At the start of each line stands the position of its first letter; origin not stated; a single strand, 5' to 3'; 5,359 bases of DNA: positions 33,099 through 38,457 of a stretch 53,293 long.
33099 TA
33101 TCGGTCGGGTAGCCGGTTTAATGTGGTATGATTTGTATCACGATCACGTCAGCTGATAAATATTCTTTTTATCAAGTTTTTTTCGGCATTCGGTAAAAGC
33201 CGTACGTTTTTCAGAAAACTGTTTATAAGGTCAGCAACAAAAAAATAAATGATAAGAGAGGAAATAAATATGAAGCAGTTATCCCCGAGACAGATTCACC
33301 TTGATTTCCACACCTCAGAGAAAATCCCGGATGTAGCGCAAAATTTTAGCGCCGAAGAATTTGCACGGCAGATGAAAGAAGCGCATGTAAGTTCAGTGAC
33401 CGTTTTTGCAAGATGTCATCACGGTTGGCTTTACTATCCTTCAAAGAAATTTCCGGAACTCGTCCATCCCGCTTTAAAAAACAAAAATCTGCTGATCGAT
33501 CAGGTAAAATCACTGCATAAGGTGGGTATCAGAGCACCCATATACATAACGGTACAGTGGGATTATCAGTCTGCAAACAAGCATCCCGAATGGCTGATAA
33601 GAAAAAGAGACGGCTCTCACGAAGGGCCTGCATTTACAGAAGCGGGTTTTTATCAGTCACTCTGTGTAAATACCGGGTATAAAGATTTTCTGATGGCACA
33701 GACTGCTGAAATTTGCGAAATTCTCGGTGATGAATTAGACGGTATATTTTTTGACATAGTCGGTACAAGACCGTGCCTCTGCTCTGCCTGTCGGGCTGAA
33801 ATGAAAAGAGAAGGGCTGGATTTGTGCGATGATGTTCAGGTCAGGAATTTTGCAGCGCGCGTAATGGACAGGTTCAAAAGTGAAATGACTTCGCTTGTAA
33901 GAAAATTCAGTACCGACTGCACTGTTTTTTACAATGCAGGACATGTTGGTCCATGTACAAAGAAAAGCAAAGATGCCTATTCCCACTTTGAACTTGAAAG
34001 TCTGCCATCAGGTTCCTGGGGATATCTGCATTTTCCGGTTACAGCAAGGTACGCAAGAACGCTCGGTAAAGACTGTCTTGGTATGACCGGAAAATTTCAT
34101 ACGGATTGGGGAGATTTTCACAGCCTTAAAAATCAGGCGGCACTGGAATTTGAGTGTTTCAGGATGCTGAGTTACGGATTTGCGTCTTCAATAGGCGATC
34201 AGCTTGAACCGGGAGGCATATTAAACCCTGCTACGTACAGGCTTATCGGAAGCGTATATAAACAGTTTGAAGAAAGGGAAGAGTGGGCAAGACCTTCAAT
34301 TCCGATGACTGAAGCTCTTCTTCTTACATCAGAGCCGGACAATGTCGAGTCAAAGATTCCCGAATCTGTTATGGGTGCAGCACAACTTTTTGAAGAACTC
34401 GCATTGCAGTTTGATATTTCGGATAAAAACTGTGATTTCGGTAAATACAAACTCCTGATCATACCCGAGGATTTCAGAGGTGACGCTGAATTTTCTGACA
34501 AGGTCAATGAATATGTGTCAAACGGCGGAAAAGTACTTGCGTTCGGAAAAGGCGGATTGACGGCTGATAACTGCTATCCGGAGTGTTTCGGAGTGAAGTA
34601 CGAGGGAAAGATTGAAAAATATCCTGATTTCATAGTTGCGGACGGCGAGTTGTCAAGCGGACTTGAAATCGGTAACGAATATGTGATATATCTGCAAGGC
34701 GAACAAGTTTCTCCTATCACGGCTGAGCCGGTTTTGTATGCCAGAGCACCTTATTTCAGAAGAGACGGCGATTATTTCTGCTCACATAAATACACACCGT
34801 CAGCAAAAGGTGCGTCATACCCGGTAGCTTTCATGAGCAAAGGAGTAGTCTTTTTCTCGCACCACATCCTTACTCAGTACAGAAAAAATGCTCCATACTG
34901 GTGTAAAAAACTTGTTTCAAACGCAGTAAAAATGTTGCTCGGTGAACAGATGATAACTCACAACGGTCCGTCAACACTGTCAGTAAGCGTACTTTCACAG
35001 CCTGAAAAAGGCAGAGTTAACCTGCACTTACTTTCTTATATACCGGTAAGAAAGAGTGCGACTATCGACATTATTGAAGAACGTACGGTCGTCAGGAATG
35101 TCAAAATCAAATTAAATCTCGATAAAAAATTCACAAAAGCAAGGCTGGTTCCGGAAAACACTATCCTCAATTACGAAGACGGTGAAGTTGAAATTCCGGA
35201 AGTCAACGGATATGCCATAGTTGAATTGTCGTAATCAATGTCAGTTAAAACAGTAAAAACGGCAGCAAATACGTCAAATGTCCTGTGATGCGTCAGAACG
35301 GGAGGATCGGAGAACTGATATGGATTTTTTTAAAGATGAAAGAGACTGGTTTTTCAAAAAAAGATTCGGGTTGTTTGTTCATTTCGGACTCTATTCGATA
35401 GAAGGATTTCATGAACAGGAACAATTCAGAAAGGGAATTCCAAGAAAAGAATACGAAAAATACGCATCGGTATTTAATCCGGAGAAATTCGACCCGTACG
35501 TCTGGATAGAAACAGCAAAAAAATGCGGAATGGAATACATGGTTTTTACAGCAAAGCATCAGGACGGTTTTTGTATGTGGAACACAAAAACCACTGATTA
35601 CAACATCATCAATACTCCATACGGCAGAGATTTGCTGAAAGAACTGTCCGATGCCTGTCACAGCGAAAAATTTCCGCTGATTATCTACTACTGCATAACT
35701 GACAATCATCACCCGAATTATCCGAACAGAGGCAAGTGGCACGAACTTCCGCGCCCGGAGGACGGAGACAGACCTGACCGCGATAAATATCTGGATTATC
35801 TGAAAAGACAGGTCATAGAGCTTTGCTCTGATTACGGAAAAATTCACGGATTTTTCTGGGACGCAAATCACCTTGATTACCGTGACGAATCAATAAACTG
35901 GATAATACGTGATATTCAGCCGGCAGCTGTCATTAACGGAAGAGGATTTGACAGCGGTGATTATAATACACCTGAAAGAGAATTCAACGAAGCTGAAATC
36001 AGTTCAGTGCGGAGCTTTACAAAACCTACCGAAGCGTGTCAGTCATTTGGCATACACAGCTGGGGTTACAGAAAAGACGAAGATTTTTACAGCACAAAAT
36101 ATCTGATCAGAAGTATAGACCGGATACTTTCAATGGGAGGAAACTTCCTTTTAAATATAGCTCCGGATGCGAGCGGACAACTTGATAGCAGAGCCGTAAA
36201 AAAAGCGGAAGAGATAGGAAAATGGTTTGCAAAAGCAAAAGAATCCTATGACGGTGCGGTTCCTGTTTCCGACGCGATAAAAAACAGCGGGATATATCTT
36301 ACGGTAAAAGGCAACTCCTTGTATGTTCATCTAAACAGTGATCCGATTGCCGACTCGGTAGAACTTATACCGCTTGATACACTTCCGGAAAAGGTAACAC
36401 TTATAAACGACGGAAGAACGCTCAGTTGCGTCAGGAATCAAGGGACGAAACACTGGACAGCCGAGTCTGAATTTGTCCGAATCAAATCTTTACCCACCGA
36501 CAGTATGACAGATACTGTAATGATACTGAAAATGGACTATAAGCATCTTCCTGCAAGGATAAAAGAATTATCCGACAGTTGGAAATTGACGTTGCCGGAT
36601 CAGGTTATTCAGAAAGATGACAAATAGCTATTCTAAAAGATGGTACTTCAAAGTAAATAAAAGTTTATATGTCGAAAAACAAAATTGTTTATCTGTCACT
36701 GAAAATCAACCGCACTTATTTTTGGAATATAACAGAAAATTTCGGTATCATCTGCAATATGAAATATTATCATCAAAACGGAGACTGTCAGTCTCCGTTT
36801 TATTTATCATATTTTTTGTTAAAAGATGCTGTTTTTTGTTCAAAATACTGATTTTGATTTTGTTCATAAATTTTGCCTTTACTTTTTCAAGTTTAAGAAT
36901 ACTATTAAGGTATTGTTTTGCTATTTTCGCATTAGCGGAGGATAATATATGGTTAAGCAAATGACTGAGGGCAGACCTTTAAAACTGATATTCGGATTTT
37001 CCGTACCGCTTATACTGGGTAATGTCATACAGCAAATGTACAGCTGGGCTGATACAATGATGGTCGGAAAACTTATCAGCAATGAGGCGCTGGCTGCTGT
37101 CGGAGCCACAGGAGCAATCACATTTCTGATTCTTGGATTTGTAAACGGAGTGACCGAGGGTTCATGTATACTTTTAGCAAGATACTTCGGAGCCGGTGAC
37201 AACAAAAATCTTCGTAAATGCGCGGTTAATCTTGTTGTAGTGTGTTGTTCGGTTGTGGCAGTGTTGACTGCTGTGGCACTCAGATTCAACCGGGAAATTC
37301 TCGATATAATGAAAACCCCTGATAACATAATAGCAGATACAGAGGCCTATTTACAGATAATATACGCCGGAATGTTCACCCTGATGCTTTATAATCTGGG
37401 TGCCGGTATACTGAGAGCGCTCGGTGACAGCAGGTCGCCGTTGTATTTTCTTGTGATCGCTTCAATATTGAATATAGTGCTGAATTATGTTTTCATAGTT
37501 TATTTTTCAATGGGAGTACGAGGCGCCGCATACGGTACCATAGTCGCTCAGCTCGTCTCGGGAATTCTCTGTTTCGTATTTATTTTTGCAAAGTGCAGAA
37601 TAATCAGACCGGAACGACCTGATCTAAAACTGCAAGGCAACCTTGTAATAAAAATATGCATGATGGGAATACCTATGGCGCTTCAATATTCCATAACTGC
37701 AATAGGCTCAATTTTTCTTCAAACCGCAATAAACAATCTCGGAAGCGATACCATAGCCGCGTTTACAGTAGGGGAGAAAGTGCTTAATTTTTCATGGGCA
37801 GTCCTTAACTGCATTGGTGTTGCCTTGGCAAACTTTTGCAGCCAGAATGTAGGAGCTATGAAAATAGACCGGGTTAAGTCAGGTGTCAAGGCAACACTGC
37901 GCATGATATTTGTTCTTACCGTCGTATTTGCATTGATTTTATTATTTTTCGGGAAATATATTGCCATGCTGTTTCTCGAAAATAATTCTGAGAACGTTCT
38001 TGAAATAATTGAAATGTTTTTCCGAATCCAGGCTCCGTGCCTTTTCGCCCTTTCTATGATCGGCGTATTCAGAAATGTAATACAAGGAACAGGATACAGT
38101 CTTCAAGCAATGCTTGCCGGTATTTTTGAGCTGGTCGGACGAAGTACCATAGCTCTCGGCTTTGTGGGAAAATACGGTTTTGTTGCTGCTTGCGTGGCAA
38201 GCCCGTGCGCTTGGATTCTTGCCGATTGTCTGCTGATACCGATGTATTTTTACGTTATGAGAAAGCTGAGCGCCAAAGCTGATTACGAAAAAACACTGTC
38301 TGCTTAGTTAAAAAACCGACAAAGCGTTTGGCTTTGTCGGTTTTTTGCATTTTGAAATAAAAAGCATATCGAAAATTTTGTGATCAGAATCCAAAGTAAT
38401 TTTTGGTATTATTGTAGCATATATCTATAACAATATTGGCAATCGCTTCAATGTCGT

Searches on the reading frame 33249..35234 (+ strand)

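Call 64: search_protein_families(library=pfam, proteins=[window:33249-35234:+], max_evalue=0.001)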
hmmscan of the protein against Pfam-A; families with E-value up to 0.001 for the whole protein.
window:33249-35234:+ (661 aa): 3 families
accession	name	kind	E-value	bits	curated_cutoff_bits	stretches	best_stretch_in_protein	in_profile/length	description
PF14871.12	GHL6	-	5.4e-42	143.6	35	1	34-170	1-132/132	Hypothetical glycosyl hydrolase 6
PF08532.16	Glyco_hydro_42M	-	1.1e-05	25.5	25.8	1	381-432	39-90/207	Beta-galactosidase trimerisation domain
PF01120.23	Alpha_L_fucos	-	0.00082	19.3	25.2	0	30-259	91-286/345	Alpha-L-fucosidase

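Call 65: search_protein_families(library=ncbifam, proteins=[window:33249-35234:+], max_evalue=0.00001)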
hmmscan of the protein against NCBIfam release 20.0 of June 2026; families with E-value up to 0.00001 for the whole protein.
window:33249-35234:+ (661 aa): 0 families

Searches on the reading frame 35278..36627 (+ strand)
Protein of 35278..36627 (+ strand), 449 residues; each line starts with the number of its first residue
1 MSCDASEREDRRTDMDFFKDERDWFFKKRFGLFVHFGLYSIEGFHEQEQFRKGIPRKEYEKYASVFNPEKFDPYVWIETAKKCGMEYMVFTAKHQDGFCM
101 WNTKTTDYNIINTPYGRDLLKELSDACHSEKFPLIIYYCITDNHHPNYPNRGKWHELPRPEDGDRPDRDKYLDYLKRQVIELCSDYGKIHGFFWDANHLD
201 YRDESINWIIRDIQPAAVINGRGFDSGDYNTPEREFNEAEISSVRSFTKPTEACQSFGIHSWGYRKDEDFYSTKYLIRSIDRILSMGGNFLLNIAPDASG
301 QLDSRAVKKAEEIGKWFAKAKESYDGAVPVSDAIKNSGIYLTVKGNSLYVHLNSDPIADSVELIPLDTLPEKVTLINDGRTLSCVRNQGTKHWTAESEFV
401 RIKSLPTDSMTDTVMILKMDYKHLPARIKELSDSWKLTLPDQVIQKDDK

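Call 64: search_protein_families(library=pfam, proteins=[window:35278-36627:+], max_evalue=0.001)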
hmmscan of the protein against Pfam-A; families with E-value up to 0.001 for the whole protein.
window:35278-36627:+ (449 aa): 2 families
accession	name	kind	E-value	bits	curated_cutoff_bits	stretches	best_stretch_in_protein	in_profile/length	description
PF01120.23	Alpha_L_fucos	-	4.6e-64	217.5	25.2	1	22-320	27-343/345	Alpha-L-fucosidase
PF14871.12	GHL6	-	0.00044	20.9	35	0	77-180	6-102/132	Hypothetical glycosyl hydrolase 6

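Call 65: search_protein_families(library=ncbifam, proteins=[window:35278-36627:+], max_evalue=0.00001)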
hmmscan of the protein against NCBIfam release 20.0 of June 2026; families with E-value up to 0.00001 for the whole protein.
window:35278-36627:+ (449 aa): 0 families

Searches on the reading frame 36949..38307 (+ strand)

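Call 64: search_protein_families(library=pfam, proteins=[window:36949-38307:+], max_evalue=0.001)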
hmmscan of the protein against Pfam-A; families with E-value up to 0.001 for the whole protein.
window:36949-38307:+ (452 aa): 2 families
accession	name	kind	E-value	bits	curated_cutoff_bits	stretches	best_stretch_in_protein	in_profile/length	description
PF01554.23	MatE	-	2.8e-48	164.1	24.9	2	20-181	1-161/161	MatE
PF03023.19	MurJ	-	2.6e-06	26.8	27.4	1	76-250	261-436/451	Lipid II flippase MurJ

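Call 65: search_protein_families(library=ncbifam, proteins=[window:36949-38307:+], max_evalue=0.00001)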
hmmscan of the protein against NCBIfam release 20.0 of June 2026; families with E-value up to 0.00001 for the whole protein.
window:36949-38307:+ (452 aa): 12 families
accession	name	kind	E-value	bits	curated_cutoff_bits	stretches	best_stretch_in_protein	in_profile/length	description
TIGR00797.1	matE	subfamily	1.2e-56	192.3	147.4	1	20-403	1-381/396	MATE family efflux transporter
NF041801.1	MATE_SolL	equivalog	1.4e-24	86.7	780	1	9-389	17-399/458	solanimycin export family MATE transporter SolL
NF007130.1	PRK09575.1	equivalog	4.1e-23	82.3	445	1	15-374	9-368/435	MATE family efflux transporter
NF052396.1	MATE_WgkD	equivalog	2.7e-19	69.5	510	1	14-360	5-352/428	tryglysin-associated MATE efflux transporter WgkD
NF007690.0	PRK10367.1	equivalog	6.7e-19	68.1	409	1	14-359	11-355/441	MATE family efflux transporter DinF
NF001214.0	PRK00187.1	equivalog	4e-16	59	449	1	10-425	8-412/464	NorM family multidrug efflux MATE transporter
NF000131.1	MATE_multi_MepA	equivalog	1.2e-14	54.5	850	1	11-393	15-394/451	multidrug efflux MATE transporter MepA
NF007562.1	PRK10189.1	equivalog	1.3e-12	47.3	465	1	14-425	29-449/470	EmmdR/YeeO family multidrug/toxin efflux MATE transporter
NF000217.1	MATE_multi_FepA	equivalog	5.2e-10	38.9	900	1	12-216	15-219/443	multidrug efflux MATE transporter FepA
NF045539.1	MATE_efflux1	equivalog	1.4e-09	37.6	350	1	84-370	70-350/411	MATE family Na+-driven efflux transporter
NF000263.1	MATE_multi_NorM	equivalog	3.2e-06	26.8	950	1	11-367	17-379/459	multidrug efflux MATE transporter NorM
TIGR02900.1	spore_V_B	equivalog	9.9e-06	24.6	372.3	0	7-219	219-438/488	stage V sporulation protein B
